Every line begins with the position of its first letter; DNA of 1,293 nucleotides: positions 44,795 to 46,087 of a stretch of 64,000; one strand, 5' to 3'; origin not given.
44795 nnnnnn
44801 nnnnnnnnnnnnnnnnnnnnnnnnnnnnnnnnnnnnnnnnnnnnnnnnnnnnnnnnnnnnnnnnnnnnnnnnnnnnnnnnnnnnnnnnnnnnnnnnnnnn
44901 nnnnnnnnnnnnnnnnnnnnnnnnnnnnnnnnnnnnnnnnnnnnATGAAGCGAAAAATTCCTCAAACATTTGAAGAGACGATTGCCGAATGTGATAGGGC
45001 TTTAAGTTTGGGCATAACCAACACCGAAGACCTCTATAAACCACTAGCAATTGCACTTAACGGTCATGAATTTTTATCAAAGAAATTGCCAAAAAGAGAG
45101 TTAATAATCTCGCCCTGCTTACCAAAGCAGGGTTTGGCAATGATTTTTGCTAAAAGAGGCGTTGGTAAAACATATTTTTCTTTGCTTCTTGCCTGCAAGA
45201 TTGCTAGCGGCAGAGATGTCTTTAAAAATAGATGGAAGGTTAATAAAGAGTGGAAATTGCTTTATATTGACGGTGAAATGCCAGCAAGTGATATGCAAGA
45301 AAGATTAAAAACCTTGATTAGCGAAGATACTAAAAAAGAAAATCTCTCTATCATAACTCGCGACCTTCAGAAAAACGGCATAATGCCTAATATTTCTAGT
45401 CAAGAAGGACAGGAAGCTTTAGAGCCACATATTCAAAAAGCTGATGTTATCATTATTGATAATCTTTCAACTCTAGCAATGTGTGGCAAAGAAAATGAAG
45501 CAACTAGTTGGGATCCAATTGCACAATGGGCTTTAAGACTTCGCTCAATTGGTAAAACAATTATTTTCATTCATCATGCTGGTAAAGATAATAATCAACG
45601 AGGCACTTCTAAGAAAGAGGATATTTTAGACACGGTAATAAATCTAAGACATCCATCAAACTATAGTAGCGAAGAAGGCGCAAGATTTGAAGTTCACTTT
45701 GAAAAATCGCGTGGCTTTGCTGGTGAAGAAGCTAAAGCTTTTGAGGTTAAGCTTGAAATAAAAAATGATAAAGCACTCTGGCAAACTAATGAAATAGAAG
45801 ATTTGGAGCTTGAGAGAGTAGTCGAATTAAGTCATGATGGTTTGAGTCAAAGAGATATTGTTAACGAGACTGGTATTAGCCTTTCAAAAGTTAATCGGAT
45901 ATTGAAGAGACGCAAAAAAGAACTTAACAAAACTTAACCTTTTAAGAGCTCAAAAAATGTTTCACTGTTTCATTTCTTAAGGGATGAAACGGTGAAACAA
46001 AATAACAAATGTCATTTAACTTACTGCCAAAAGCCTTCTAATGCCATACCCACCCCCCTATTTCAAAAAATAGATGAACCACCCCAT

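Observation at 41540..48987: Intact-looking 7.4 kb integrative island in tRNA-Thr(UGU) with perfect 47-bp att repeats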

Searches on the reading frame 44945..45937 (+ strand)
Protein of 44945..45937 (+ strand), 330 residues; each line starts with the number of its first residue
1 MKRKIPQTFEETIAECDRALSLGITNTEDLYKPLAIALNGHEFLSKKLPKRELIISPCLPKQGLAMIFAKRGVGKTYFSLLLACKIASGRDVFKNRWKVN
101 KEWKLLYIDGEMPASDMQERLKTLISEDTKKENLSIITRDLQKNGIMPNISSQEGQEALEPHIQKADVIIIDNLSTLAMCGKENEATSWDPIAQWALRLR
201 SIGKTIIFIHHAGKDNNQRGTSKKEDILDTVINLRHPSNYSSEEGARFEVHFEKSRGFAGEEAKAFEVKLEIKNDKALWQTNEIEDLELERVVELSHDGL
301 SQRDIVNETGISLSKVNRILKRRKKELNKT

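Call 8: search_protein_families(library=pfam, proteins=[window:44945-45937:+], max_evalue=0.01)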
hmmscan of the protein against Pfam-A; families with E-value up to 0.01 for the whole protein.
window:44945-45937:+ (330 aa): 5 families
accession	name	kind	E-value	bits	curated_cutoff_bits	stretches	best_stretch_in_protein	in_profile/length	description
PF13481.12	AAA_25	-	6.3e-28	98.2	27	1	43-216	14-194/195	AAA domain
PF13412.12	HTH_24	-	0.00035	20.5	21.9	1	297-322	15-40/48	Winged helix-turn-helix DNA-binding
PF13479.12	AAA_24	-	0.0014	19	27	0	66-225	6-143/195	AAA domain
PF13384.12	HTH_23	-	0.0071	16.6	24.6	0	291-322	9-40/50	Homeodomain-like domain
PF24034.1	DUF7343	-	0.0097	16.2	27.6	0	299-322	17-41/62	Domain of unknown function (DUF7343)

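Call 9: search_protein_families(library=phrogs, proteins=[window:44945-45937:+], max_evalue=0.01)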
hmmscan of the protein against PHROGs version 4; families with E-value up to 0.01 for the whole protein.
window:44945-45937:+ (330 aa): 10 families
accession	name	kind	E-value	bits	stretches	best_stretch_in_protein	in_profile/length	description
phrog_906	-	DNA, RNA and nucleotide metabolism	4.2e-18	66.5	1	46-268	511-737/872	DNA polymerase/primase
phrog_3123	-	unknown function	8.3e-17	62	1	33-230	311-523/583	-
phrog_6357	-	unknown function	5e-13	50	1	50-308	19-263/321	-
phrog_2850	-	unknown function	2.2e-10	41.1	1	52-268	148-360/465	-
phrog_6012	-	DNA, RNA and nucleotide metabolism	1.1e-08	35.7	1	60-227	146-306/447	DNA helicase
phrog_19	-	DNA, RNA and nucleotide metabolism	3.6e-08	33.7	1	59-257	350-560/621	DnaB-like replicative helicase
phrog_13004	-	unknown function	3.7e-08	33.6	1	41-188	111-260/363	-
phrog_243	-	DNA, RNA and nucleotide metabolism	6.5e-08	32.8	1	61-222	34-200/273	DnaB-like replicative helicase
phrog_1373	-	transcription regulation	0.00084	20.4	1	268-323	43-100/166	transcriptional regulator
phrog_11138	-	unknown function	0.0014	19.9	1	254-329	62-137/142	-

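Call 17: search_protein_families(library=ncbifam, proteins=[window:44945-45937:+], max_evalue=0.05)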
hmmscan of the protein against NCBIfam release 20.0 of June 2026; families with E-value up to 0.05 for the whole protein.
window:44945-45937:+ (330 aa): 5 families
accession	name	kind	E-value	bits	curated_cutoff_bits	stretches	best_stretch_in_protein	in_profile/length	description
TIGR03880.1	KaiC_arch_3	hypoth_equivalog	0.0011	18.6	249.45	1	58-268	12-210/224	KaiC domain-containing protein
NF040595.1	HTH_Cbp1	equivalog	0.0013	18.7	140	1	289-324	52-87/135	CRISPR DNA repeat-binding protein Cbp1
TIGR02937.1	sigma70-ECF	superfamily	0.0056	16.3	42.9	1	290-329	123-163/165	sigma-70 family RNA polymerase sigma factor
NF052589.1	ArlH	equivalog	0.013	15.3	215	1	124-211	73-160/229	archaellum protein ArlH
NF004723.0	PRK06067.1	subfamily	0.041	13.4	194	0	162-235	124-195/243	flagellar accessory protein FlaH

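Call 18: search_protein_families(library=padloc, proteins=[window:44945-45937:+], max_evalue=0.01)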
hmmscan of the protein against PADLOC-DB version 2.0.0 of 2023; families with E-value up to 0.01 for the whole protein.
window:44945-45937:+ (330 aa): 1 family
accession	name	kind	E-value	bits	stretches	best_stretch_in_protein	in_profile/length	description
PDLC04140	mad8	-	3e-06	25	0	59-136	24-82/314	mads_8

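Call 22: find_related_loci(query=window:44945-45937:+, collection=viral_contigs, flank=10000)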
Query window:44945-45937:+ (330 aa) in viral_contigs; peptide patterns used: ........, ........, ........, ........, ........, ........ (x = any residue, [..] = any of these).
11 stretches matched a pattern; 8 encode a relative of the query (tblastn E <= 1e-3); 8 distinct loci.
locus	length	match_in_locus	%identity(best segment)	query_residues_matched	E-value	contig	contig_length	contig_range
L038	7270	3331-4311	43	11-330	3e-84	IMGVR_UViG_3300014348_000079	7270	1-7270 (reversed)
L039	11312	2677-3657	43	11-330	2e-83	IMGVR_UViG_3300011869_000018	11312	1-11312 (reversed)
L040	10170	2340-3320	43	11-330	2e-83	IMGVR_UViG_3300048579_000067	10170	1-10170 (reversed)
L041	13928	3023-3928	42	25-326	4e-79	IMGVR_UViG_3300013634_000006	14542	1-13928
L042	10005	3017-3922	42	25-326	8e-79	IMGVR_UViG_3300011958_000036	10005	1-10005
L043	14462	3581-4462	43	36-326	8e-76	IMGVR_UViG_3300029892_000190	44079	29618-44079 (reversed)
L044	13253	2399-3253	44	44-326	2e-66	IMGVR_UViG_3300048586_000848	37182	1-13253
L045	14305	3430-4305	37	37-326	7e-57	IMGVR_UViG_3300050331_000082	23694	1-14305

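Call 31: search_protein_families(library=pfam, proteins=[L039:1546-1806:+, L039:1803-2138:+, L039:2135-2662:+, L039:2659-3765:+, L039:3898-5208:+, L039:5719-6897:+, L039:6988-7662:+, L039:7659-9164:+, L039:10023-11312:+, L041:1104-2054:+], max_evalue=0.001)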
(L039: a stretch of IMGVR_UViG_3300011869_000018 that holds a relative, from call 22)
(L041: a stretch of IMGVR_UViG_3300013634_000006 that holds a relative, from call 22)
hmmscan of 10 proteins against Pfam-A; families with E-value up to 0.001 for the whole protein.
L039:1546-1806:+ (86 aa): 0 families

L039:1803-2138:+ (111 aa): 0 families

L039:2135-2662:+ (175 aa): 0 families

L039:2659-3765:+ (368 aa): 2 families
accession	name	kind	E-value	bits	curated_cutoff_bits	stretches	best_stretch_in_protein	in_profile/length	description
PF13481.12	AAA_25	-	2.7e-29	102.6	27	1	39-219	10-195/195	AAA domain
PF13936.12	HTH_38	-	0.00061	19.9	27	0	302-325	20-43/44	Helix-turn-helix domain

L039:3898-5208:+ (436 aa): 2 families
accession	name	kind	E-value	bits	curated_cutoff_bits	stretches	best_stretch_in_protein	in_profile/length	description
PF05065.19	Phage_capsid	-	5.7e-35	121.5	24.2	1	168-433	3-278/280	Phage capsid family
PF25209.1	Phage_capsid_4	-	0.0008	20.2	27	1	216-377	54-199/262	Phage capsid protein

L039:5719-6897:+ (392 aa): 1 family
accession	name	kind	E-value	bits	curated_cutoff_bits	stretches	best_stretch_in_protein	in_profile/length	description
PF04860.17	Phage_portal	-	1.5e-111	373.1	39.1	1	47-377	1-321/321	Phage portal protein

L039:6988-7662:+ (224 aa): 0 families

L039:7659-9164:+ (501 aa): 2 families
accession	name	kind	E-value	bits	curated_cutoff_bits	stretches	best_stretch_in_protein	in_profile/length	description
PF20441.4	TerL_nuclease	-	6.2e-33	114.6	24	1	215-486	12-286/286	Terminase large subunit, endonuclease domain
PF03354.21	TerL_ATPase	-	4.1e-16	59.7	23.7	1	33-188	3-162/178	Terminase large subunit, ATPase domain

L039:10023-11312:+ (429 aa): 4 families
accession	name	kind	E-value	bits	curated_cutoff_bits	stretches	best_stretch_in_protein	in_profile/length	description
PF03721.20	UDPG_MGDP_dh_N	-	7.5e-30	104.3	27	1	12-186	2-183/187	UDP-glucose/GDP-mannose dehydrogenase family, NAD binding domain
PF00984.24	UDPG_MGDP_dh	-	4e-26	91.4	25.4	1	207-295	2-93/94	UDP-glucose/GDP-mannose dehydrogenase family, central domain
PF03720.21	UDPG_MGDP_dh_C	-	5.8e-24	84.9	30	1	322-420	1-101/103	UDP-glucose/GDP-mannose dehydrogenase family, UDP binding domain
PF03446.21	NAD_binding_2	-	0.00097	19.6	21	0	12-141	1-110/161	NAD binding domain of 6-phosphogluconate dehydrogenase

L041:1104-2054:+ (316 aa): 0 families

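Call 32: search_protein_families(library=phrogs, proteins=[L043:8219-9499:-, L043:10097-11782:-, L043:11628-13358:-, L043:4492-4989:+, L043:4970-5686:+, L045:7043-8914:+, L045:9592-10686:+, L045:10683-12083:+, L044:4787-6124:+, L044:11285-12667:+], max_evalue=0.001)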
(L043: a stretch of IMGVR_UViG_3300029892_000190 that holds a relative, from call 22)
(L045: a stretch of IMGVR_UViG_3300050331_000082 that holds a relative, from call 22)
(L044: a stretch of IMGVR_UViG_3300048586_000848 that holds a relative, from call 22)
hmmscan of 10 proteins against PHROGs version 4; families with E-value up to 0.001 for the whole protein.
L043:8219-9499:- (426 aa): 7 families
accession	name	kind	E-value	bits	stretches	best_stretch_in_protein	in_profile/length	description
phrog_220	-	head and packaging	6.7e-88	297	1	7-423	899-1299/1338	minor head protein and DNA pilot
phrog_28631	-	unknown function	2.3e-25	90.2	1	36-231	59-246/550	-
phrog_19194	-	unknown function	8.1e-17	62.1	1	96-176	125-205/438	-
phrog_23416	-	unknown function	3.4e-15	56.9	1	95-173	101-179/459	-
phrog_35074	-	unknown function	1.4e-14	54.1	1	48-170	515-630/890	-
phrog_2468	-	head and packaging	1.7e-05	25.4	1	48-151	146-241/303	head morphogenesis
phrog_2662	-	head and packaging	0.00031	20.4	1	57-169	590-706/717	portal protein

L043:10097-11782:- (561 aa): 5 families
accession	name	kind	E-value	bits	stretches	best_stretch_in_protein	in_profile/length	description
phrog_113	-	head and packaging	2.9e-127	427.6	1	66-558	29-516/1272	portal protein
phrog_10231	-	unknown function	3.2e-29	103.1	1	311-556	1-253/256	-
phrog_25139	-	unknown function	9.8e-21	75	1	234-326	6-98/108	-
phrog_23254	-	unknown function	1.1e-19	72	1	78-191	28-141/154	-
phrog_35074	-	unknown function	2.6e-09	36.6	1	260-452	179-362/890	-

L043:11628-13358:- (576 aa): 4 families
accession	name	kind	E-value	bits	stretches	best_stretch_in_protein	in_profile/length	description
phrog_38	-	head and packaging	2e-106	358.4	1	20-574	215-741/760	terminase large subunit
phrog_14112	-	unknown function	4.9e-06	27.2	1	92-234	89-234/247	-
phrog_28155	-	head and packaging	4.9e-05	24.3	1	111-250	65-194/260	terminase large subunit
phrog_4758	-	head and packaging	0.00089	19.7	0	53-239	5-186/243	terminase large subunit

L043:4492-4989:+ (165 aa): 0 families

L043:4970-5686:+ (238 aa): 5 families
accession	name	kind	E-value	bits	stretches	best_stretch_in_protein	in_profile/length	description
phrog_1924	-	tail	8.1e-60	203.6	1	3-235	1-232/237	minor tail protein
phrog_27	-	connector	1e-08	36.4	1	1-236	8-186/199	tail completion or Neck1 protein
phrog_5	-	connector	1.6e-06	29.1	1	1-85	88-167/239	tail completion or Neck1 protein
phrog_29138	-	unknown function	1.1e-05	26.2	1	86-220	9-150/170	-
phrog_4688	-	tail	0.00058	20.8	1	1-73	1-74/237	minor tail protein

L045:7043-8914:+ (623 aa): 26 families (the best 25 are shown)
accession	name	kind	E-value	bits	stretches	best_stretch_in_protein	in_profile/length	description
phrog_13338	-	unknown function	8.5e-54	184.1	1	37-470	32-439/903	-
phrog_8462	-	tail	1.5e-53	183.6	1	21-266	29-266/672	tail length tape measure protein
phrog_8125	-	tail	1.2e-34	121.3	1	33-252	59-277/578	tail length tape measure protein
phrog_9483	-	tail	1.8e-30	107.1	1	4-417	5-407/657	tail length tape measure protein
phrog_2854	-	tail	2e-27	97.2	1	2-459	5-495/855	tail length tape measure protein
phrog_2276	-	tail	1.8e-23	84.1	1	11-261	53-303/673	tail length tape measure protein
phrog_10574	-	tail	6.2e-21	75.8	1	6-533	6-528/640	tail length tape measure protein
phrog_3981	-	tail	2e-18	67.8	1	11-243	26-240/584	tail length tape measure protein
phrog_9388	-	unknown function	7.5e-17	62.3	1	33-256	22-241/615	-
phrog_33680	-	unknown function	7.3e-13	48.5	1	69-261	320-510/726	-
phrog_9570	-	tail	1.3e-12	48.4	1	13-392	48-404/689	tail length tape measure protein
phrog_22443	-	unknown function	2.1e-12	47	1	8-255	6-257/1064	-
phrog_12506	-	tail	2.8e-12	47.6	1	34-162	24-154/218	tail length tape measure protein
phrog_1533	-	tail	7.3e-11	41.3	1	118-243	422-553/1688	tail length tape measure protein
phrog_12278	-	tail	1.5e-08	35.3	1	32-274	23-267/448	tail fiber protein/ lysozyme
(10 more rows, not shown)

L045:9592-10686:+ (364 aa): 14 families
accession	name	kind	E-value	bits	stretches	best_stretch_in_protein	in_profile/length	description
phrog_16167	-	DNA, RNA and nucleotide metabolism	1.9e-35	124.1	1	90-204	1-115/315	replication initiation protein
phrog_5810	-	DNA, RNA and nucleotide metabolism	8e-34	118.4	1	110-359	14-268/268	replication initiation protein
phrog_12556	-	DNA, RNA and nucleotide metabolism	2.6e-27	97.3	1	90-196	1-107/347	replication initiation protein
phrog_1408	-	DNA, RNA and nucleotide metabolism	3.2e-24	86.9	1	90-255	1-160/302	replication initiation protein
phrog_17247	-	unknown function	4.1e-23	83.1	1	90-206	1-117/295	-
phrog_2149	-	DNA, RNA and nucleotide metabolism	8.3e-23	82.6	1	91-312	1-235/289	replication initiation protein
phrog_10469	-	DNA, RNA and nucleotide metabolism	1.3e-22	81.5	1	257-363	178-278/305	DnaD-like helicase loader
phrog_22470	-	DNA, RNA and nucleotide metabolism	1.3e-22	81.1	1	250-358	231-339/340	replication protein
phrog_345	-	DNA, RNA and nucleotide metabolism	2.3e-21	77.8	1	236-363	161-295/297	replication initiation O-like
phrog_19658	-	DNA, RNA and nucleotide metabolism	9.2e-20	72.3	1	261-363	159-255/283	replication initiation protein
phrog_5718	-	DNA, RNA and nucleotide metabolism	2.5e-14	54.1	1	90-195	1-112/394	HNH endonuclease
phrog_21472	-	unknown function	1.9e-09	38.6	1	254-360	172-294/299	-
phrog_8130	-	unknown function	2.9e-09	37.5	1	89-166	10-87/434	-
phrog_24933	-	unknown function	5e-06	27.4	1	267-319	23-83/127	-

L045:10683-12083:+ (466 aa): 8 families
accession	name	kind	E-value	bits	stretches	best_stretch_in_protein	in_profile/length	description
phrog_19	-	DNA, RNA and nucleotide metabolism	4e-126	423.4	1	9-454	157-595/621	DnaB-like replicative helicase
phrog_11530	-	unknown function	1.4e-53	182.4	1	279-450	3-176/184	-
phrog_243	-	DNA, RNA and nucleotide metabolism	9.6e-44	150.4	1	173-435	9-270/273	DnaB-like replicative helicase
phrog_239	-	DNA, RNA and nucleotide metabolism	1.5e-37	130.9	1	177-445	337-611/801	DNA primase/helicase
phrog_20000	-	unknown function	7.8e-10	39.9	1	10-72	26-88/132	-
phrog_19347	-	unknown function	2.8e-09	38.2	0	372-395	1-24/79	-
phrog_23150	-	unknown function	1.3e-08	35.6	1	17-218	13-214/217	-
phrog_5482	-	unknown function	4.4e-06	26.7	1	202-449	55-315/341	-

L044:4787-6124:+ (445 aa): 1 family
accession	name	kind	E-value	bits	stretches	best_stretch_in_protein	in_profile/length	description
phrog_2034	-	unknown function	2.6e-33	116.2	1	46-420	15-380/406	-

L044:11285-12667:+ (460 aa): 2 families
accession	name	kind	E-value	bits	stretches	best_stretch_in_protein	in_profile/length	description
phrog_2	-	head and packaging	7e-25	88.9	1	12-429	263-600/807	terminase large subunit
phrog_2472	-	unknown function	1e-20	75.4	1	238-423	114-309/324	-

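Call 41: search_solved_structures(query=window:44945-45937:+, max_evalue=0.01)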
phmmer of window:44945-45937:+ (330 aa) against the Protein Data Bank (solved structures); distinct sequences matched with E-value up to 0.01: 1.
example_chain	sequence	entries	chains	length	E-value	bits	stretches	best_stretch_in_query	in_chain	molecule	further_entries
1g8y_A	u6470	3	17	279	5.5e-06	29.1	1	64-226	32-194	REGULATORY PROTEIN REPA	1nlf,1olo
